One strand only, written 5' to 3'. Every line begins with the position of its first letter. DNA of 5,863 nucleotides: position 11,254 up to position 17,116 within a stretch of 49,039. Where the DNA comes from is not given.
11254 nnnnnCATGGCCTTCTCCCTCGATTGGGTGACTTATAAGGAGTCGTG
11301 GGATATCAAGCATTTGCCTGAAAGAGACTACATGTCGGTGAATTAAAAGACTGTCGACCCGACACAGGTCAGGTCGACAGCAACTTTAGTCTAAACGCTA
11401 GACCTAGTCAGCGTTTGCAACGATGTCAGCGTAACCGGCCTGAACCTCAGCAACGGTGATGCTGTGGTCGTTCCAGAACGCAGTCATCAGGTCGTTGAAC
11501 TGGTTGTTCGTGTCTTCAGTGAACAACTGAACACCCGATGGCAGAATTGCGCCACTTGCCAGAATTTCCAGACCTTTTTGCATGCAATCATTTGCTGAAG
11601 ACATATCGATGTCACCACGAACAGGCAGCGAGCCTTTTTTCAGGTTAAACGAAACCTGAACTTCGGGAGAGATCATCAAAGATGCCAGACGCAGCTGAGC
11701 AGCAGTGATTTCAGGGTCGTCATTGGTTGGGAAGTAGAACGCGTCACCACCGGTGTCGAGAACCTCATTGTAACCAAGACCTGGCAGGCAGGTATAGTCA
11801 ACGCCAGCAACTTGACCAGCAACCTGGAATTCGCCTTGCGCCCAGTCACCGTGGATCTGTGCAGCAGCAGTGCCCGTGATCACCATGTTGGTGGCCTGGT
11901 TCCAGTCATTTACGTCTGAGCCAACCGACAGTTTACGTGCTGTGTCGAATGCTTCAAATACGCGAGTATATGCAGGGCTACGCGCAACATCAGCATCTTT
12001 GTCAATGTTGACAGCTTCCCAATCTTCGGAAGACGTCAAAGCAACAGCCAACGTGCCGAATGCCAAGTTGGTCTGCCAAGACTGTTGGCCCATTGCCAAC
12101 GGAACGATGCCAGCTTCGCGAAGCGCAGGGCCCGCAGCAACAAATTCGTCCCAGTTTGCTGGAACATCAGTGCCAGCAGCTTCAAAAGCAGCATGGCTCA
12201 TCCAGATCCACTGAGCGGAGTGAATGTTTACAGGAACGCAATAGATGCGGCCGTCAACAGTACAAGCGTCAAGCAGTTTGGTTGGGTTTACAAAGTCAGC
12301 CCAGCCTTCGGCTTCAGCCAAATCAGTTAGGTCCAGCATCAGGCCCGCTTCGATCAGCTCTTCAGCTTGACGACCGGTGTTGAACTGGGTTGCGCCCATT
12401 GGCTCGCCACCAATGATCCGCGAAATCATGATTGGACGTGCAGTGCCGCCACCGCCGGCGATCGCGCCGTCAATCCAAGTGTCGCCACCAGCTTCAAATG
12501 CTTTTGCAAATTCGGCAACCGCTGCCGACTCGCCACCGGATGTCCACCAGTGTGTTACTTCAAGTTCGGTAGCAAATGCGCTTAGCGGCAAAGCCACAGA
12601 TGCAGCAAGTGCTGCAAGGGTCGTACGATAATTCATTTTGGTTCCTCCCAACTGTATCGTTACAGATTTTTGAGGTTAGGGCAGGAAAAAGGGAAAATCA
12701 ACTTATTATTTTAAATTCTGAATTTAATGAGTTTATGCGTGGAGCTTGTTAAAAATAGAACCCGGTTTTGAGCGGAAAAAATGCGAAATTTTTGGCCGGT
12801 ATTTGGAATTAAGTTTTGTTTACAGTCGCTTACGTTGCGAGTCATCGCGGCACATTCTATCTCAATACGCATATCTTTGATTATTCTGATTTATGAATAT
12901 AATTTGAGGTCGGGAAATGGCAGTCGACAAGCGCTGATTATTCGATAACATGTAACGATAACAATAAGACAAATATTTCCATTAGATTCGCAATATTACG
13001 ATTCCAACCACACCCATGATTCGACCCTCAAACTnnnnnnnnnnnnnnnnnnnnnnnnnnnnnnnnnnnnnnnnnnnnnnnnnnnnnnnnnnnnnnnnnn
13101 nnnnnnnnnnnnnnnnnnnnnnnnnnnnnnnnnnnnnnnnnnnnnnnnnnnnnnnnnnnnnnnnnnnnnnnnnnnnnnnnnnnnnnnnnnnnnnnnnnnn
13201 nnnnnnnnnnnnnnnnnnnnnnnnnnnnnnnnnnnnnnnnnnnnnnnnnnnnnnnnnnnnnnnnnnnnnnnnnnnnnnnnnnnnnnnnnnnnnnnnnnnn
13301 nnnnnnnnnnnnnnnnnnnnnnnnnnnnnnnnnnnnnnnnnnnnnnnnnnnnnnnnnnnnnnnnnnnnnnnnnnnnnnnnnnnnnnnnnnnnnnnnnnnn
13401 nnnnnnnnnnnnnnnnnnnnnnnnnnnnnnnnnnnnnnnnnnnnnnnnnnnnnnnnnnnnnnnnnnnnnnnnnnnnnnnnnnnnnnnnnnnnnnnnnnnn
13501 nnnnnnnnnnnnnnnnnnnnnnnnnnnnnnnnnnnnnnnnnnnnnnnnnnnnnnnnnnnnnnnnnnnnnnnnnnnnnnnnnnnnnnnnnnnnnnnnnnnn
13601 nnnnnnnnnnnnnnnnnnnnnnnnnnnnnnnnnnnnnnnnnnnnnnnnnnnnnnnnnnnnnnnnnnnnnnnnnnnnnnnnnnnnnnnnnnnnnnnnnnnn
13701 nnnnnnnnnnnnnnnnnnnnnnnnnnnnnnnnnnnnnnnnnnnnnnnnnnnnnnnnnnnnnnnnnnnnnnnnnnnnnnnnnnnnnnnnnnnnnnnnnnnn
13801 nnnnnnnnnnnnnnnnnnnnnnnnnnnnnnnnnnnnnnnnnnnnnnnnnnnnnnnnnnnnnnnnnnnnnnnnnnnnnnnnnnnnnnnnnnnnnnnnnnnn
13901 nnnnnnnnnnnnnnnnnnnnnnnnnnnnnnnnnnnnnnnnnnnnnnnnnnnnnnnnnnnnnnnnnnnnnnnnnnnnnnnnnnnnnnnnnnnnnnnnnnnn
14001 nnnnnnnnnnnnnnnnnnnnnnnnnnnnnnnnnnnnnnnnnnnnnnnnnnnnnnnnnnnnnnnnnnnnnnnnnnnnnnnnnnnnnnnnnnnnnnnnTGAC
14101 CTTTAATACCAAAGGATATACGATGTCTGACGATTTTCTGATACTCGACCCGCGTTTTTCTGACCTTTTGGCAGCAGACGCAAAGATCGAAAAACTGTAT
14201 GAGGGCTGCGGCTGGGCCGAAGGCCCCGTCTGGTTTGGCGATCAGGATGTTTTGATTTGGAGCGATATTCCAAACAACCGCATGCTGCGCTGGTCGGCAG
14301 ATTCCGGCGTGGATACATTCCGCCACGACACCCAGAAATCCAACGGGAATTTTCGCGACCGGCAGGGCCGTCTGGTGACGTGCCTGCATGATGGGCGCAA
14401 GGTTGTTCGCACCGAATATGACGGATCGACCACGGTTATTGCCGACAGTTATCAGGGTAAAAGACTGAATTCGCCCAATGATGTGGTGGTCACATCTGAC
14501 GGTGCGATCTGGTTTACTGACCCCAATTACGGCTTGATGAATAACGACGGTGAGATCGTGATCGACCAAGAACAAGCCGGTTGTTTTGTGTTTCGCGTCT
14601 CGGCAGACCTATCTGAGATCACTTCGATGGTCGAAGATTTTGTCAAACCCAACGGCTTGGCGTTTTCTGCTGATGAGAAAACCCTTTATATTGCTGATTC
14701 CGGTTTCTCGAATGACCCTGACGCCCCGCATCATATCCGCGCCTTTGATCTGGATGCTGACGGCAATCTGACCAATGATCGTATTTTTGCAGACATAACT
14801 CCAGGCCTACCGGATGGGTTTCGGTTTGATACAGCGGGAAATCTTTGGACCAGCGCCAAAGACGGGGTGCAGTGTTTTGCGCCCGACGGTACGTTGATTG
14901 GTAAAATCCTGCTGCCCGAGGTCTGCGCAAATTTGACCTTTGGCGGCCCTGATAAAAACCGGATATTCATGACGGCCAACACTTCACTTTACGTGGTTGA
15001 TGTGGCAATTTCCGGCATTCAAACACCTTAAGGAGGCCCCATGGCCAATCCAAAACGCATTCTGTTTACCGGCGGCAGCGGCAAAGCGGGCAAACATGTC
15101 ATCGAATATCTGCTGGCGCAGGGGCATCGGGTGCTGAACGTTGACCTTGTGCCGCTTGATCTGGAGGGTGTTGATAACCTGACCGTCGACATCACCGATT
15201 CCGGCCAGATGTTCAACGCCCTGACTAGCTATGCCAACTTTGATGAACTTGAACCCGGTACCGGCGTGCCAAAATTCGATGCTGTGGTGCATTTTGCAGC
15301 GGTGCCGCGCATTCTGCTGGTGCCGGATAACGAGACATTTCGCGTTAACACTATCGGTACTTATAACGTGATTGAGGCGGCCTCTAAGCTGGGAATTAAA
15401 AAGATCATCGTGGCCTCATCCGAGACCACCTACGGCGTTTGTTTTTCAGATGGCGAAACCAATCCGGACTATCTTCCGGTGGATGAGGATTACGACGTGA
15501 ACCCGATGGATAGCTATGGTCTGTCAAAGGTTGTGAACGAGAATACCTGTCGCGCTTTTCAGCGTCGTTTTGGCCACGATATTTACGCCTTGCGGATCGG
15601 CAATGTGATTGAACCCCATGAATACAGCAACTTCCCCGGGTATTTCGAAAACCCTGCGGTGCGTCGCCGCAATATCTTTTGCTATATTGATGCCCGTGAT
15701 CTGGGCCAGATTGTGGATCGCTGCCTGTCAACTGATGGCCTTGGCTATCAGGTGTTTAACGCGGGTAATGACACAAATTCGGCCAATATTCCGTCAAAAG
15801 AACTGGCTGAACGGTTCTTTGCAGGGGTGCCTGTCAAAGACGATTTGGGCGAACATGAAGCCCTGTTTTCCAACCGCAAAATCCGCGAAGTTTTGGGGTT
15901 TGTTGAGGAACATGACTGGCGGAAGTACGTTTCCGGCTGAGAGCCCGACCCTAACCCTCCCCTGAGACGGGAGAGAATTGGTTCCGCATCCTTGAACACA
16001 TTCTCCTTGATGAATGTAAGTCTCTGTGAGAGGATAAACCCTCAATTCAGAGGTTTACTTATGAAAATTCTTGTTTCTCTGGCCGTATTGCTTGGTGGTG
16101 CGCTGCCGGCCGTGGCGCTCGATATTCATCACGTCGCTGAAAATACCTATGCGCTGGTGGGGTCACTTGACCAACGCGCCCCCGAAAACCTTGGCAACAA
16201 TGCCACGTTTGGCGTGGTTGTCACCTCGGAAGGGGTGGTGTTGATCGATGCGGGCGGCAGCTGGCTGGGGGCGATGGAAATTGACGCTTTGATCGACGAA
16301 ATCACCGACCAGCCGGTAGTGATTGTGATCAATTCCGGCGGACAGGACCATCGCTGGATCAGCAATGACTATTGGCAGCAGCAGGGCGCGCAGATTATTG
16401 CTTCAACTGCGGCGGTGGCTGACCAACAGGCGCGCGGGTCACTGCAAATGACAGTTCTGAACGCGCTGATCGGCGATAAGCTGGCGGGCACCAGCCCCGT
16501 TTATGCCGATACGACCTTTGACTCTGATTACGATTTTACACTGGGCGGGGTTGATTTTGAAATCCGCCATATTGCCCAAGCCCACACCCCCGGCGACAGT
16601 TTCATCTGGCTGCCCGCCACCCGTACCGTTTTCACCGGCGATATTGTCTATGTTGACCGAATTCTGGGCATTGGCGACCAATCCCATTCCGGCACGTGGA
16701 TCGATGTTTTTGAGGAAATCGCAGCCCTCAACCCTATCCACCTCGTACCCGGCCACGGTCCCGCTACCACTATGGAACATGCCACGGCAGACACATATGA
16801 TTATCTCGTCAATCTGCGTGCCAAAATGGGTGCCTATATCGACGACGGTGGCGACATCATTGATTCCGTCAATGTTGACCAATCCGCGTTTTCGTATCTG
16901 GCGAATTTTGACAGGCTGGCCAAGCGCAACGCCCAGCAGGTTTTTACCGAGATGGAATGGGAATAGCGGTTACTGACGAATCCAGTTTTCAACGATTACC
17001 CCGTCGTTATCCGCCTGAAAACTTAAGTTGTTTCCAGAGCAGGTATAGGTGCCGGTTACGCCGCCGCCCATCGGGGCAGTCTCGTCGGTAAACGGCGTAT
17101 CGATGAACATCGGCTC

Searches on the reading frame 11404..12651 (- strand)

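Call 94: search_protein_families(library=pfam, proteins=[window:11404-12651:-], max_evalue=0.000001)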
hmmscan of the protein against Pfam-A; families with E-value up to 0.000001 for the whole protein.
window:11404-12651:- (415 aa): 2 families
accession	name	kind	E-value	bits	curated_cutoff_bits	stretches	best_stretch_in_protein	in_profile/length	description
PF01547.30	SBP_bac_1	-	3.5e-22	80.2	26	1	44-313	9-289/307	Bacterial extracellular solute-binding protein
PF13416.11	SBP_bac_8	-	7.4e-19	69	27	1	92-347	46-264/279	Bacterial extracellular solute-binding protein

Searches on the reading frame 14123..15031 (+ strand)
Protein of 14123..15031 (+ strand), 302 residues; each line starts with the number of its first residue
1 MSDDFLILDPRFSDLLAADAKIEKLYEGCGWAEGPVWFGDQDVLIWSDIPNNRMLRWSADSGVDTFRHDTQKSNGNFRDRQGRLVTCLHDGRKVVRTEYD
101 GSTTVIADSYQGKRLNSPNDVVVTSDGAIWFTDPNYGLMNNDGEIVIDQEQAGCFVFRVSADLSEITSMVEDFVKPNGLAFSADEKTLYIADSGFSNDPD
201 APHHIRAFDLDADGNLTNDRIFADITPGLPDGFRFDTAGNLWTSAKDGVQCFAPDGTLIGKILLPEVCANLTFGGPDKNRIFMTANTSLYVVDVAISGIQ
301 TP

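Call 95: search_protein_families(library=pfam, proteins=[window:14123-15031:+], max_evalue=0.000001)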
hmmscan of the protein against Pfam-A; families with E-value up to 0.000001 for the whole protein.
window:14123-15031:+ (302 aa): 1 family
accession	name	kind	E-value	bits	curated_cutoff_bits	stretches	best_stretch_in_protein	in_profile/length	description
PF08450.18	SGL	-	8.9e-54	183.1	26.3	1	31-285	1-244/246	SMP-30/Gluconolactonase/LRE-like region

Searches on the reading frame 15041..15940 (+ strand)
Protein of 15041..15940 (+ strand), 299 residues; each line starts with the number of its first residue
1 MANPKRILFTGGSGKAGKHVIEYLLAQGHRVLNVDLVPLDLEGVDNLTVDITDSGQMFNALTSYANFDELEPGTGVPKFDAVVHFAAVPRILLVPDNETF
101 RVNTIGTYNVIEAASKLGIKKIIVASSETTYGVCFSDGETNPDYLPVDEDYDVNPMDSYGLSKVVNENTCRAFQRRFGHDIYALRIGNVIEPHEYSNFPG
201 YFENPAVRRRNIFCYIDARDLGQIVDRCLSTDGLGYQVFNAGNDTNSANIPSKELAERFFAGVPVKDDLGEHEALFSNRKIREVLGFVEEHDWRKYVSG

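Call 95: search_protein_families(library=pfam, proteins=[window:15041-15940:+], max_evalue=0.000001)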
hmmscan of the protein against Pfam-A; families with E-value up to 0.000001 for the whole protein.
window:15041-15940:+ (299 aa): 6 families
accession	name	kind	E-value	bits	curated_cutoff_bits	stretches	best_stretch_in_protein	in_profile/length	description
PF01370.27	Epimerase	-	3e-24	86.2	20.9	1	7-200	1-183/240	NAD dependent epimerase/dehydratase family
PF16363.11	GDP_Man_Dehyd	-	1.2e-17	64.9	27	1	8-198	1-192/332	GDP-mannose 4,6 dehydratase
PF02719.21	Polysacc_synt_2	-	2.1e-11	44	20.2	1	7-127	1-128/293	Polysaccharide biosynthesis protein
PF07993.18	NAD_binding_4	-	4.3e-10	39.6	20.1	1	78-212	88-226/258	Male sterility protein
PF01073.25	3Beta_HSD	-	1.3e-08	34.7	22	1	9-168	2-155/280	3-beta hydroxysteroid dehydrogenase/isomerase family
PF04321.23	RmlD_sub_bind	-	3.7e-08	33.2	27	1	6-211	2-172/287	RmlD substrate binding domain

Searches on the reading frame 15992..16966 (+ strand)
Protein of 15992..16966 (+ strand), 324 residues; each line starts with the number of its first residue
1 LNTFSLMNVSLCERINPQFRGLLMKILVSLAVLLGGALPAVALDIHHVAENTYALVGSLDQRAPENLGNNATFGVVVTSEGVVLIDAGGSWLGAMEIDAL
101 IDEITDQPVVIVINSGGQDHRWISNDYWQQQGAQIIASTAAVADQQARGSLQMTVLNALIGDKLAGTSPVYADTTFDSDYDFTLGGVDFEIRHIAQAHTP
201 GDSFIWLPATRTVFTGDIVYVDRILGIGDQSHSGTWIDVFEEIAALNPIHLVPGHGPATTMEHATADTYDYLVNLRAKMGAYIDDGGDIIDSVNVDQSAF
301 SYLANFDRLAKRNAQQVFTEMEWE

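Call 6: search_protein_families(library=pfam, proteins=[window:15992-16966:+], max_evalue=0.00001)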
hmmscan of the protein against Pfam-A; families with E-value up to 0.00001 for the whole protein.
window:15992-16966:+ (324 aa): 1 family
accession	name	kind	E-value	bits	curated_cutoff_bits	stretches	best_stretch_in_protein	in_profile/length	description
PF00753.33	Lactamase_B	-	7.6e-10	39.5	22.7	1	74-255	9-196/196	Metallo-beta-lactamase superfamily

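Call 106: search_protein_families(library=pfam, proteins=[window:16061-16966:+], max_evalue=0.001)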
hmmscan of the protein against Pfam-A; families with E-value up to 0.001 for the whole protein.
window:16061-16966:+ (301 aa): 1 family
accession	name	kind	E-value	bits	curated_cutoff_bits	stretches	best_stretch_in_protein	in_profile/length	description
PF00753.33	Lactamase_B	-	5.3e-10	40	22.7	1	51-232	9-196/196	Metallo-beta-lactamase superfamily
